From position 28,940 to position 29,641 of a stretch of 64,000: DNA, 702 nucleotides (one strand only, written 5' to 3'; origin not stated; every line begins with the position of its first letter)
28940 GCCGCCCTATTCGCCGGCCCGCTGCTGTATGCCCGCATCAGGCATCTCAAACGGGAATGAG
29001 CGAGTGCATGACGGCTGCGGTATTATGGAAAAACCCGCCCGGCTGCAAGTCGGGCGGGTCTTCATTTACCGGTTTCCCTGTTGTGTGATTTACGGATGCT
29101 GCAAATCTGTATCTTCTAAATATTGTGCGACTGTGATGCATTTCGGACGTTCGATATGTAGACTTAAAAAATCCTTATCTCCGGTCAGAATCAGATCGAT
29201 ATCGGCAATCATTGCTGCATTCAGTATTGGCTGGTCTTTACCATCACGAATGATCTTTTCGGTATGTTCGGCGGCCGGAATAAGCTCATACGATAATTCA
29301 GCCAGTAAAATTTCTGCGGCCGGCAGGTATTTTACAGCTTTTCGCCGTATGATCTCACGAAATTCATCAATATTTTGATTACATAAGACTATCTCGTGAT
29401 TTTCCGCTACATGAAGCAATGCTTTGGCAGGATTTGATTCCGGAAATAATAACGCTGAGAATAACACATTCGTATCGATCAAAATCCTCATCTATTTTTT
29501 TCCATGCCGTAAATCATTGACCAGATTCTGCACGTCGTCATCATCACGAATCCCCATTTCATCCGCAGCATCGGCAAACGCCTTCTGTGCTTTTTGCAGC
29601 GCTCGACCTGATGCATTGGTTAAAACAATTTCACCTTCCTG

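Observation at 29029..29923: Low-GC PIN/AbrB toxin-antitoxin cassette bracketed by a perfect 35-bp duplication of the tRNA-Gln terminator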

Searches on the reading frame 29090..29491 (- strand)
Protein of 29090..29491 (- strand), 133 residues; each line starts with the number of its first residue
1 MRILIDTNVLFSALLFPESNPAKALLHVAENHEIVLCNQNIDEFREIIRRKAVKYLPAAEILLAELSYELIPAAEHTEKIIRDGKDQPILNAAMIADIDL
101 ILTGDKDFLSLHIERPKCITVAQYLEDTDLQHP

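Call 6: search_protein_families(library=pfam, proteins=[window:29090-29491:-], max_evalue=0.01)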
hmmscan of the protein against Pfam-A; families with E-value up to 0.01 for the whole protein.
window:29090-29491:- (133 aa): 5 families
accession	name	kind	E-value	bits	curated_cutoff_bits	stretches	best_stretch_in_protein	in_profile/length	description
PF13470.12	PIN_3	-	2.8e-14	54.3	27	1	2-107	1-115/115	PIN domain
PF10130.15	PIN_2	-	8.6e-06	26.4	22.4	1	5-117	2-124/133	PIN domain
PF01850.27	PIN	-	1.2e-05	26.4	23.6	1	3-109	1-115/120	PIN domain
PF18480.7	DUF5615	-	0.0021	18.3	23.8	0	73-120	23-73/110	Domain of unknown function (DUF5615)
PF16289.11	PIN_12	-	0.0032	18.3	32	1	3-53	1-54/172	PIN domain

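Call 7: search_protein_families(library=ncbifam, proteins=[window:29090-29491:-], max_evalue=0.01)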
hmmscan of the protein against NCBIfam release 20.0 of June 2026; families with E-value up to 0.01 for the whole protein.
window:29090-29491:- (133 aa): 1 family
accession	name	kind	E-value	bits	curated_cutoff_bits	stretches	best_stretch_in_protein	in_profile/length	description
TIGR00305.1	TIGR00305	equivalog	9.7e-12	45.2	29.15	1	2-111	1-115/115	putative toxin-antitoxin system toxin component, PIN family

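Call 9: find_encoding_contigs(protein=window:29090-29491:-, flank=6000, max_places=10)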
Protein window:29090-29491:- (133 aa): 1 contig read that carries it; 1 place shown.
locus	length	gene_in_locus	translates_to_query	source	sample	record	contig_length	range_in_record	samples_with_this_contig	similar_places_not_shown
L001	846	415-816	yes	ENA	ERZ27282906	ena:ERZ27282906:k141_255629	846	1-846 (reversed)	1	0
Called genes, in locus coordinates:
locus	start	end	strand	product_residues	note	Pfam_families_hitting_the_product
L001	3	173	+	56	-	?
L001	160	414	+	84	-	PF04014:MazE_antitoxin, PF15937:PrlF_antitoxin (weak)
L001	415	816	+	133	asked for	PF01850:PIN (weak), PF10130:PIN_2 (faint), PF13470:PIN_3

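Call 14: find_homologous_proteins(query=window:29090-29491:-)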
Query window:29090-29491:- (133 aa): 1430 proteins with E <= 0.001 among 1443 candidates; the best 120 are listed.
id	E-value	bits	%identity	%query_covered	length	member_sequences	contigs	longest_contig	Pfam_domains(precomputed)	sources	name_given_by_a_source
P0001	1.4e-79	282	100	100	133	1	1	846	PF01850.28,PF10130.16,PF13470.13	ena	-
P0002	3.3e-58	213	72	98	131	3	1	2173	PF10130.16,PF13470.13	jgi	-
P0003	9.9e-57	208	71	98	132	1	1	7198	PF01850.28,PF10130.16,PF13470.13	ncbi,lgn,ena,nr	ncbi:MAG: putative toxin-antitoxin system toxin component, PIN family [Lachnospiraceae bacterium]|nr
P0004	1.1e-56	208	71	98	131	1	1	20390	PF10130.16,PF13470.13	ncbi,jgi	ncbi:MAG: putative toxin-antitoxin system toxin component, PIN family [Saccharofermentanales bacteri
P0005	1.3e-56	208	73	99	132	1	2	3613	PF10130.16,PF13470.13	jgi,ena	jgi:putative PIN family toxin of toxin-antitoxin system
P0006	1.4e-56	208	71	99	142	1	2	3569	PF01850.28,PF10130.16,PF13470.13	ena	-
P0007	2.6e-56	207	74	95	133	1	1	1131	PF01850.28,PF10130.16,PF18480.8,PF13470.13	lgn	-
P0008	2.6e-56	207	72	95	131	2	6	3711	PF01850.28,PF10130.16,PF13470.13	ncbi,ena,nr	ncbi:MAG: putative toxin-antitoxin system toxin component, PIN family [Clostridia bacterium]|nr:puta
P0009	3.3e-56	207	75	95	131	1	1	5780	PF01850.28,PF10130.16,PF13470.13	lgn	-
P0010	3.9e-56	206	71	95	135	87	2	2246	PF01850.28,PF10130.16,PF13470.13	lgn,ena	-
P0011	4.8e-56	206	70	99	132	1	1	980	PF10130.16,PF13470.13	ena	-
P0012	6.0e-56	206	72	98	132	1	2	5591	PF01850.28,PF10130.16,PF13470.13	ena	-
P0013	6.8e-56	206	75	94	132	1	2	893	PF01850.28,PF10130.16,PF13470.13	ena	-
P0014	7.2e-56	206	74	95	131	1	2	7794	PF01850.28,PF10130.16,PF13470.13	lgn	-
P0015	9.0e-56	205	75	94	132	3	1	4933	PF01850.28,PF10130.16,PF13470.13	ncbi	-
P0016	9.2e-56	205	69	98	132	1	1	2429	PF01850.28,PF10130.16,PF13470.13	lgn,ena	-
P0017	1.0e-55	205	74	95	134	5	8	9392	PF01850.28,PF10130.16,PF13470.13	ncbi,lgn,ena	-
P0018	1.1e-55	205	70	99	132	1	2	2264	PF10130.16,PF13470.13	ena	-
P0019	1.2e-55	205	71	98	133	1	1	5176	PF01850.28,PF10130.16,PF13470.13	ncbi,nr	ncbi:MAG: putative toxin-antitoxin system toxin component, PIN family [Clostridiales bacterium]|nr:p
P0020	1.3e-55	205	69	98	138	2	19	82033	PF01850.28,PF10130.16,PF13470.13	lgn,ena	-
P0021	1.4e-55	205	68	98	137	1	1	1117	PF10130.16,PF13470.13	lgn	-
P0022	1.4e-55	205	69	98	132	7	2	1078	PF01850.28,PF10130.16,PF13470.13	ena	-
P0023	1.5e-55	205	70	99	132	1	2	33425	PF10130.16,PF13470.13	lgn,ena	-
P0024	1.5e-55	205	69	98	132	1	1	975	PF01850.28,PF10130.16,PF13470.13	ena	-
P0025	1.5e-55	205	71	98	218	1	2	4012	PF01850.28,PF10130.16,PF04014.24,PF15937.11,PF13470.13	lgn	-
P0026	1.7e-55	204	73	95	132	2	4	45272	PF01850.28,PF10130.16,PF13470.13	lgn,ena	-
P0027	1.7e-55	204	71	95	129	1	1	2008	PF01850.28,PF10130.16,PF13470.13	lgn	-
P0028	1.8e-55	204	70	99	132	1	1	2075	PF10130.16,PF13470.13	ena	-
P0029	1.8e-55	204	71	95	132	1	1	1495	PF01850.28,PF10130.16,PF13470.13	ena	-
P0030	1.9e-55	204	69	98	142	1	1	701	PF01850.28,PF10130.16,PF13470.13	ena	-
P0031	2.0e-55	204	70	99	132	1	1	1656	PF10130.16,PF13470.13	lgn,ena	-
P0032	2.1e-55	204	70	99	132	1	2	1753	PF10130.16,PF13470.13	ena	-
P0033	2.2e-55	204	68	98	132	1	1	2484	PF01850.28,PF10130.16,PF13470.13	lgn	-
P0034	2.2e-55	204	70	99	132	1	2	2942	PF10130.16,PF13470.13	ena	-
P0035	2.2e-55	204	70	99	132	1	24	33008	PF10130.16,PF13470.13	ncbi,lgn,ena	-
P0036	2.3e-55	204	71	98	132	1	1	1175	PF01850.28,PF10130.16,PF13470.13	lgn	-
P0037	2.3e-55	204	70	99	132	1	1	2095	PF10130.16,PF13470.13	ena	-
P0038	2.5e-55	204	72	95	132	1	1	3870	PF01850.28,PF10130.16,PF13470.13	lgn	-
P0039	2.6e-55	204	70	99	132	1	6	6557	PF10130.16,PF13470.13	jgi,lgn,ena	jgi:putative PIN family toxin of toxin-antitoxin system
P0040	2.7e-55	204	74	95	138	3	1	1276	PF01850.28,PF10130.16,PF13470.13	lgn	-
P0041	2.7e-55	204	70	99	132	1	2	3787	PF10130.16,PF13470.13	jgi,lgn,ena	jgi:putative PIN family toxin of toxin-antitoxin system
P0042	3.1e-55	204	69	98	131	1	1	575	PF01850.28,PF10130.16,PF13470.13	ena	-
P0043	3.4e-55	203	70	99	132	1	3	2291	PF10130.16,PF13470.13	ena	-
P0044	3.4e-55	203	72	95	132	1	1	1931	PF10130.16,PF13470.13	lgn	-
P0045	3.5e-55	203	69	99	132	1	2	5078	PF01850.28,PF10130.16,PF13470.13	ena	-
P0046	3.6e-55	203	75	95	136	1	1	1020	PF01850.28,PF10130.16,PF13470.13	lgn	-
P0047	3.7e-55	203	71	98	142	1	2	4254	PF01850.28,PF10130.16,PF13470.13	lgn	-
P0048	3.7e-55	203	71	98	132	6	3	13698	PF01850.28,PF10130.16,PF13470.13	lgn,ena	-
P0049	3.7e-55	203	69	99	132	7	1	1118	PF10130.16,PF13470.13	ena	-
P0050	4.0e-55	203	73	95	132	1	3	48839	PF10130.16,PF13470.13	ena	-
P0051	4.3e-55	203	73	95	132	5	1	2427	PF01850.28,PF10130.16,PF13470.13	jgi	jgi:putative PIN family toxin of toxin-antitoxin system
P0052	4.4e-55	203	70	99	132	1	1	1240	PF10130.16,PF13470.13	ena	-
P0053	4.4e-55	203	71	98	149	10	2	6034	PF01850.28,PF10130.16,PF13470.13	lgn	-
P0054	4.4e-55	203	70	95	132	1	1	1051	PF01850.28,PF10130.16,PF13470.13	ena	-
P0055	4.5e-55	203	72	95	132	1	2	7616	PF10130.16,PF13470.13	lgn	-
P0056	4.5e-55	203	69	99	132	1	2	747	PF10130.16,PF13470.13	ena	-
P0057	4.7e-55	203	69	98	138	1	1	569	PF01850.28,PF13470.13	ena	-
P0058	4.7e-55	203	73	95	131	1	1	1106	PF01850.28,PF10130.16,PF13470.13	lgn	-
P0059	4.9e-55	203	69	98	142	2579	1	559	PF01850.28,PF10130.16,PF13470.13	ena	-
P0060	5.0e-55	203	67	99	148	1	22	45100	PF01850.28,PF10130.16,PF13470.13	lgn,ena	-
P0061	5.0e-55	203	69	98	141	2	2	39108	PF10130.16,PF13470.13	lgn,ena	-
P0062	5.1e-55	203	71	98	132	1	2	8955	PF01850.28,PF10130.16,PF13470.13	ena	-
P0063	5.1e-55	203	70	98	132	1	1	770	PF10130.16,PF13470.13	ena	-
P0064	5.2e-55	203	72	95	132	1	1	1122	PF01850.28,PF10130.16,PF13470.13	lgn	-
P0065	5.2e-55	203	69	98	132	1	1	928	PF01850.28,PF10130.16,PF13470.13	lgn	-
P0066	5.2e-55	203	70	98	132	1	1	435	PF01850.28,PF10130.16,PF13470.13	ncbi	-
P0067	5.3e-55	203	69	98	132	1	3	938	PF01850.28,PF10130.16,PF13470.13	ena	-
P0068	5.3e-55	203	69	99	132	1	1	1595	PF10130.16,PF13470.13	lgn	-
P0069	5.5e-55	203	71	95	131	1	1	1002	PF01850.28,PF10130.16,PF13470.13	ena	-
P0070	5.5e-55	203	69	98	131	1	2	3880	PF01850.28,PF10130.16,PF13470.13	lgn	-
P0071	5.6e-55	203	69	99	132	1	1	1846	PF10130.16,PF13470.13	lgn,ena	-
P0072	5.7e-55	203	71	95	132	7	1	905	PF01850.28,PF10130.16,PF13470.13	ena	-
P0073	5.7e-55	203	70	98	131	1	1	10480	PF01850.28,PF10130.16,PF13470.13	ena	-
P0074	5.9e-55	203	69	98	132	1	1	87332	PF01850.28,PF10130.16,PF13470.13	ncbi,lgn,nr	ncbi:MAG: putative toxin-antitoxin system toxin component, PIN family [Eubacteriales bacterium]|nr:p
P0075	5.9e-55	203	70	98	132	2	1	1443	PF01850.28,PF10130.16,PF13470.13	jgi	jgi:putative PIN family toxin of toxin-antitoxin system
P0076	6.0e-55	203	69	99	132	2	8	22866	PF10130.16,PF13470.13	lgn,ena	-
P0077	6.0e-55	203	68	98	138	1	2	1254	PF01850.28,PF13470.13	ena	-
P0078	6.0e-55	203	72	95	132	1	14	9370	PF01850.28,PF10130.16,PF13470.13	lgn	-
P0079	6.0e-55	203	72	95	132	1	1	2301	PF01850.28,PF10130.16,PF13470.13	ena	-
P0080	6.1e-55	203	69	98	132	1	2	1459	PF01850.28,PF10130.16,PF13470.13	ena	-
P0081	6.2e-55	203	68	98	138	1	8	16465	PF01850.28,PF13470.13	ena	-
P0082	6.6e-55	202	69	98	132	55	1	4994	PF01850.28,PF10130.16,PF13470.13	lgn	-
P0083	6.7e-55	202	72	95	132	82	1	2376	PF01850.28,PF10130.16,PF13470.13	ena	-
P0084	6.7e-55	202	69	95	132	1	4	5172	PF01850.28,PF10130.16,PF13470.13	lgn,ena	-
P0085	7.0e-55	202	72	94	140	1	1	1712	PF01850.28,PF10130.16,PF13470.13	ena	-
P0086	7.4e-55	202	72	95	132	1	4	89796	PF01850.28,PF10130.16,PF13470.13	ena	-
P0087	7.6e-55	202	69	99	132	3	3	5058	PF10130.16,PF13470.13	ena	-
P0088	7.8e-55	202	68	98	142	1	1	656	PF10130.16,PF13470.13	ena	-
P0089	8.0e-55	202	68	98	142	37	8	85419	PF01850.28,PF10130.16,PF13470.13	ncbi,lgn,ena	-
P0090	8.0e-55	202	75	95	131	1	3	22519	PF10130.16,PF13470.13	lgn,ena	-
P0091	8.0e-55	202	68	98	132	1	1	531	PF01850.28,PF10130.16,PF13470.13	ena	-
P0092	8.2e-55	202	73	95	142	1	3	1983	PF10130.16,PF13470.13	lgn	-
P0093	8.2e-55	202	71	95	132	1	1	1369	PF01850.28,PF10130.16,PF13470.13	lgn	-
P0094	8.3e-55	202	73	95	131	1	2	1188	PF10130.16,PF13470.13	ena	-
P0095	8.6e-55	202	69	98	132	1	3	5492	PF01850.28,PF10130.16,PF13470.13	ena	-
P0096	8.7e-55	202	70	98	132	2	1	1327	PF01850.28,PF10130.16,PF13470.13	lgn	-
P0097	8.7e-55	202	72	95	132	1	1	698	PF01850.28,PF10130.16,PF13470.13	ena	-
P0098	8.8e-55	202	69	95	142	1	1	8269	PF01850.28,PF10130.16,PF13470.13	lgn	-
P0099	9.7e-55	202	71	95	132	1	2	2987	PF01850.28,PF10130.16,PF13470.13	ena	-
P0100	9.9e-55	202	73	95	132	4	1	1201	PF01850.28,PF10130.16,PF13470.13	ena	-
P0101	1.0e-54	202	75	95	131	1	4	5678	PF01850.28,PF10130.16,PF13470.13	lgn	-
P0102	1.0e-54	202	69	95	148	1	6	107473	PF01850.28,PF10130.16,PF13470.13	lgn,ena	-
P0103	1.0e-54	202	68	99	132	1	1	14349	PF10130.16,PF13470.13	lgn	-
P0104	1.1e-54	202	69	98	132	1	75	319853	PF01850.28,PF10130.16,PF13470.13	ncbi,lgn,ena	-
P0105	1.1e-54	202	69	98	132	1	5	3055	PF01850.28,PF10130.16,PF13470.13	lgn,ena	-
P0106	1.2e-54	202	68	98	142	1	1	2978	PF01850.28,PF10130.16,PF13470.13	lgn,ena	-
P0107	1.2e-54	202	74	95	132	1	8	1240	PF01850.28,PF10130.16,PF13470.13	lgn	-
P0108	1.3e-54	202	72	95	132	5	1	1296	PF10130.16,PF13470.13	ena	-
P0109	1.3e-54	201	69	98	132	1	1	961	PF01850.28,PF10130.16,PF13470.13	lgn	-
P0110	1.3e-54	201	69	98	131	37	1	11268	PF10130.16,PF13470.13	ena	-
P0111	1.4e-54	201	69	98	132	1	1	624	PF01850.28,PF10130.16,PF13470.13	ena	-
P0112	1.4e-54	201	69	98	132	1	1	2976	PF01850.28,PF10130.16,PF13470.13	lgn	-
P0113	1.5e-54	201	70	96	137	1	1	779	PF01850.28,PF10130.16,PF13470.13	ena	-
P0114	1.5e-54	201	71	95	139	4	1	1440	PF10130.16,PF13470.13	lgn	-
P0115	1.5e-54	201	69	98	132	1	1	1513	PF01850.28,PF10130.16,PF13470.13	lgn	-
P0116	1.5e-54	201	68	98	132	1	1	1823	PF01850.28,PF10130.16,PF13470.13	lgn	-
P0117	1.5e-54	201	71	95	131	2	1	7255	PF01850.28,PF10130.16,PF13470.13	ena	-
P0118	1.5e-54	201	72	98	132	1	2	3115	PF01850.28,PF10130.16,PF13470.13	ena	-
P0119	1.5e-54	201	69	98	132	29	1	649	PF13470.13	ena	-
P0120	1.5e-54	201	70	95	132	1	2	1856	PF01850.28,PF10130.16,PF13470.13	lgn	-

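Call 15: find_encoding_contigs(protein=P0104, flank=4000, max_places=10)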
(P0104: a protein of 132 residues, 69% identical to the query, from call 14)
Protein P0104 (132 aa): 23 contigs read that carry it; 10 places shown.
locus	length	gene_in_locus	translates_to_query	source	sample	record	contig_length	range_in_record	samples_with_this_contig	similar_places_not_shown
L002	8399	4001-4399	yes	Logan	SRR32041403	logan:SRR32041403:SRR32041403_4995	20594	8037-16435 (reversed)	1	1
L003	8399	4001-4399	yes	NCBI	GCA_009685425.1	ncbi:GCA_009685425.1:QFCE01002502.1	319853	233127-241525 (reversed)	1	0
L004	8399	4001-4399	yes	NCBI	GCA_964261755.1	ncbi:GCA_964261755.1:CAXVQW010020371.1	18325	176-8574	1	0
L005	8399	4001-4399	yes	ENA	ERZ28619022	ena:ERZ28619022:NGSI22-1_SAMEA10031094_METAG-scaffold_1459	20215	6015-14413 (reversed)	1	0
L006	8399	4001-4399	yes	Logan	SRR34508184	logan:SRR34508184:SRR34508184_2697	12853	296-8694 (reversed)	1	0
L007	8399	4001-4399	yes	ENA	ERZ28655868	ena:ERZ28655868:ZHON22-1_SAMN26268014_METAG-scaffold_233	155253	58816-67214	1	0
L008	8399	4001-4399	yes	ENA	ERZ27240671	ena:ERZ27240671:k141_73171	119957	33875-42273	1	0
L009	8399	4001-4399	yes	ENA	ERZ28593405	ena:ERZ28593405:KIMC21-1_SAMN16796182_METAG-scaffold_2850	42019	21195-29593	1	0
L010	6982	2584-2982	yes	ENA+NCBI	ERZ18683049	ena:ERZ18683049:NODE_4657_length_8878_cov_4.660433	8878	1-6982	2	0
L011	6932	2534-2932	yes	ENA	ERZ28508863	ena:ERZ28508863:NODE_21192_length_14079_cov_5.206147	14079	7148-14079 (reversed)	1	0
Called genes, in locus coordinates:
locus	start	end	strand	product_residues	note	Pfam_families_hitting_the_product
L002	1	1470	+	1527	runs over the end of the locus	PF12646:DUF3783, PF00041:fn3 (weak)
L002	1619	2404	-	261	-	-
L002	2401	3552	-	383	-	-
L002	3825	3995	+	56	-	-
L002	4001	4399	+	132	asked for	PF01850:PIN (weak), PF10130:PIN_2 (faint), PF13470:PIN_3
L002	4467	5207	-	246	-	PF01416:PseudoU_synth_1, PF10105:DUF2344 (weak), PF01416:PseudoU_synth_1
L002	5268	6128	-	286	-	PF02811:PHP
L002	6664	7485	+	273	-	PF00158:Sigma54_activat, PF13191:AAA_16 (faint), PF00004:AAA, PF07724:AAA_2, PF07728:AAA_5, PF13401:AAA_22 (weak)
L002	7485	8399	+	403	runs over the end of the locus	PF05762:VWA_CoxE (weak)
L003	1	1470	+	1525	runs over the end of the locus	PF12646:DUF3783, PF00041:fn3 (faint)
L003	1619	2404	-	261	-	-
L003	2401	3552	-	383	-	-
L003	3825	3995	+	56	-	-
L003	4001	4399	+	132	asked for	PF01850:PIN (weak), PF10130:PIN_2 (faint), PF13470:PIN_3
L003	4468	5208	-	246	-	PF01416:PseudoU_synth_1, PF10105:DUF2344 (weak), PF01416:PseudoU_synth_1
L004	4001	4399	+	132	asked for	PF01850:PIN (weak), PF10130:PIN_2 (faint), PF13470:PIN_3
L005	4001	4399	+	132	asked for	PF01850:PIN (weak), PF10130:PIN_2 (faint), PF13470:PIN_3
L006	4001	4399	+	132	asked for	PF01850:PIN (weak), PF10130:PIN_2 (faint), PF13470:PIN_3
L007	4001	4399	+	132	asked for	PF01850:PIN (weak), PF10130:PIN_2 (faint), PF13470:PIN_3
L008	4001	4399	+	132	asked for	PF01850:PIN (weak), PF10130:PIN_2 (faint), PF13470:PIN_3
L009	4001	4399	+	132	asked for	PF01850:PIN (weak), PF10130:PIN_2 (faint), PF13470:PIN_3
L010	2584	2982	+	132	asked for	PF01850:PIN (weak), PF10130:PIN_2 (faint), PF13470:PIN_3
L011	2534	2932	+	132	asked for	PF01850:PIN (weak), PF10130:PIN_2 (faint), PF13470:PIN_3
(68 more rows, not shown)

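Call 16: find_encoding_contigs(protein=P0035, flank=4000, max_places=10)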
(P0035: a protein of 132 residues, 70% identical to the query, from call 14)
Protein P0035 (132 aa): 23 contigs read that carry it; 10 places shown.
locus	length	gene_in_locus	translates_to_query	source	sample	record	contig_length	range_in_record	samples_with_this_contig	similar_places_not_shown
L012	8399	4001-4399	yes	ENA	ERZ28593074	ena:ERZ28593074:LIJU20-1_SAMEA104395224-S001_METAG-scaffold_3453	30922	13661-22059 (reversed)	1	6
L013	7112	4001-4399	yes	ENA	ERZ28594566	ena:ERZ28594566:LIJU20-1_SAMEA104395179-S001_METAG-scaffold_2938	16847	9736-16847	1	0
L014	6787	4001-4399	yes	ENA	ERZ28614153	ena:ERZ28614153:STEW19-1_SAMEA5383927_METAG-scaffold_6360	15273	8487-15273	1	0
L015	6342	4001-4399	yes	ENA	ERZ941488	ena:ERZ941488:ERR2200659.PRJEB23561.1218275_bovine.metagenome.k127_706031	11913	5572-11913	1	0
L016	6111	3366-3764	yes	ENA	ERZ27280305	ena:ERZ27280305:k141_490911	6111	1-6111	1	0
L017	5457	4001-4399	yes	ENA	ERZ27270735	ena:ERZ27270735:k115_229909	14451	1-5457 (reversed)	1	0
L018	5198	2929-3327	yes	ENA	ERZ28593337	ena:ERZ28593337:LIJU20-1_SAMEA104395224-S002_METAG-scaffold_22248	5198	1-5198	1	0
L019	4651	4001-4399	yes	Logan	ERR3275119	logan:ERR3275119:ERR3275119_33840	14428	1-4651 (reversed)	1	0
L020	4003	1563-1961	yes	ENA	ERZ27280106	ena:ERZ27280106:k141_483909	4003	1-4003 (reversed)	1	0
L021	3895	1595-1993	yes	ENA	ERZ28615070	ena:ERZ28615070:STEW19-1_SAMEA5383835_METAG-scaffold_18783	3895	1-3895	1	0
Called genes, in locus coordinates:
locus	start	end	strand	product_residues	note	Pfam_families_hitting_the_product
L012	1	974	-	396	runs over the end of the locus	-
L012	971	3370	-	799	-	PF12846:AAA_10 (faint), PF19044:P-loop_TraG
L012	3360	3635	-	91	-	-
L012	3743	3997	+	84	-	PF04014:MazE_antitoxin, PF15937:PrlF_antitoxin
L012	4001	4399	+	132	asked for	PF10130:PIN_2 (faint), PF13470:PIN_3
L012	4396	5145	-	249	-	PF04203:Sortase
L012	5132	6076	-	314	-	PF04203:Sortase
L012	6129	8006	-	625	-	PF16555:GramPos_pilinD1, PF17802:SpaA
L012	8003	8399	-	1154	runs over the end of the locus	PF17210:SdrD_B (faint), PF19407:DUF5979 (faint), PF13620:CarboxypepD_reg (faint), PF11974:bMG3 (faint), PF16555:GramPos_pilinD1 (faint), PF17802:SpaA, PF22904:NOMO1-like_2nd (faint), PF17802:SpaA, +4 more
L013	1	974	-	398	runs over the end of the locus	-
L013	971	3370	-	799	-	PF12846:AAA_10 (faint), PF19044:P-loop_TraG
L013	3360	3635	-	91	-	-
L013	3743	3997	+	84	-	PF04014:MazE_antitoxin, PF15937:PrlF_antitoxin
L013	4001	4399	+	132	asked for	PF10130:PIN_2 (faint), PF13470:PIN_3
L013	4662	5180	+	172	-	-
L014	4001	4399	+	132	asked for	PF10130:PIN_2 (faint), PF13470:PIN_3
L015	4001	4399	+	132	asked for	PF10130:PIN_2 (faint), PF13470:PIN_3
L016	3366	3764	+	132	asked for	PF10130:PIN_2 (faint), PF13470:PIN_3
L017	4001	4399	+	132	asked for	PF10130:PIN_2 (faint), PF13470:PIN_3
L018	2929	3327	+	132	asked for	PF10130:PIN_2 (faint), PF13470:PIN_3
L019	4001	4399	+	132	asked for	PF10130:PIN_2 (faint), PF13470:PIN_3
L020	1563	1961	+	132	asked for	PF10130:PIN_2 (faint), PF13470:PIN_3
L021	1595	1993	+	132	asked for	PF10130:PIN_2 (faint), PF13470:PIN_3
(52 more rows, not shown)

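Call 54: find_related_loci(query=A2, collection=viral_contigs, flank=2500)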
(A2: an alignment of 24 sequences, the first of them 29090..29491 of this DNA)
Query A2 (133 aa) in viral_contigs; peptide patterns used: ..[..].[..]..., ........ (x = any residue, [..] = any of these).
26 stretches matched a pattern; 17 encode a relative of the query (tblastn E <= 1e-3); 17 distinct loci.
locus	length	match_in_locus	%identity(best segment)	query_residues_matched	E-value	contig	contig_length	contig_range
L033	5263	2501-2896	70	1-132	2e-61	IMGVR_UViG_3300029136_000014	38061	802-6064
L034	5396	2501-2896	41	1-126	8e-26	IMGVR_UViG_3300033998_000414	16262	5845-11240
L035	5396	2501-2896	41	1-126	3e-25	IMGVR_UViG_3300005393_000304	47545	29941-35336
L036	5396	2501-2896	41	1-126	3e-25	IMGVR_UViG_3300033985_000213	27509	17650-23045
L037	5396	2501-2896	41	1-126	3e-25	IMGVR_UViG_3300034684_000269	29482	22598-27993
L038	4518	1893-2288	41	1-126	3e-25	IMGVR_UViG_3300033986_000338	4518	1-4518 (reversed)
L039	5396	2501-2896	42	1-126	5e-25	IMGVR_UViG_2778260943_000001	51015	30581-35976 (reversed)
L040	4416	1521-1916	42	1-126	4e-25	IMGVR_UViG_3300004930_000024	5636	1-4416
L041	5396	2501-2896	41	1-126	5e-25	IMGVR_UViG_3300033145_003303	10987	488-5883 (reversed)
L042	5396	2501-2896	42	1-126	6e-25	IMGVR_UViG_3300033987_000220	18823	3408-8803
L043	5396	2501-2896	41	1-126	6e-25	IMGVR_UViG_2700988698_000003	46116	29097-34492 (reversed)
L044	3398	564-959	41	1-126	7e-25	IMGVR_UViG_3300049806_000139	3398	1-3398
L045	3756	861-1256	41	1-126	6e-25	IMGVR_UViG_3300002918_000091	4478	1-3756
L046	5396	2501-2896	41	1-126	6e-25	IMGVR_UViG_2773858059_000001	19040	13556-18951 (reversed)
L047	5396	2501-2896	41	1-126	2e-24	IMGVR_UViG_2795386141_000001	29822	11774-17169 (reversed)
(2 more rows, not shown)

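Call 66: search_solved_structures(query=window:29090-29491:-, max_evalue=0.01)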
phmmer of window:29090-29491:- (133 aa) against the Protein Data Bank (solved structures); distinct sequences matched with E-value up to 0.01: 0.

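Call 68: search_protein_families(library=padloc, proteins=[window:29090-29491:-], max_evalue=0.01)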
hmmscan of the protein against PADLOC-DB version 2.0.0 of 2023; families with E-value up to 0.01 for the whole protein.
window:29090-29491:- (133 aa): 0 families
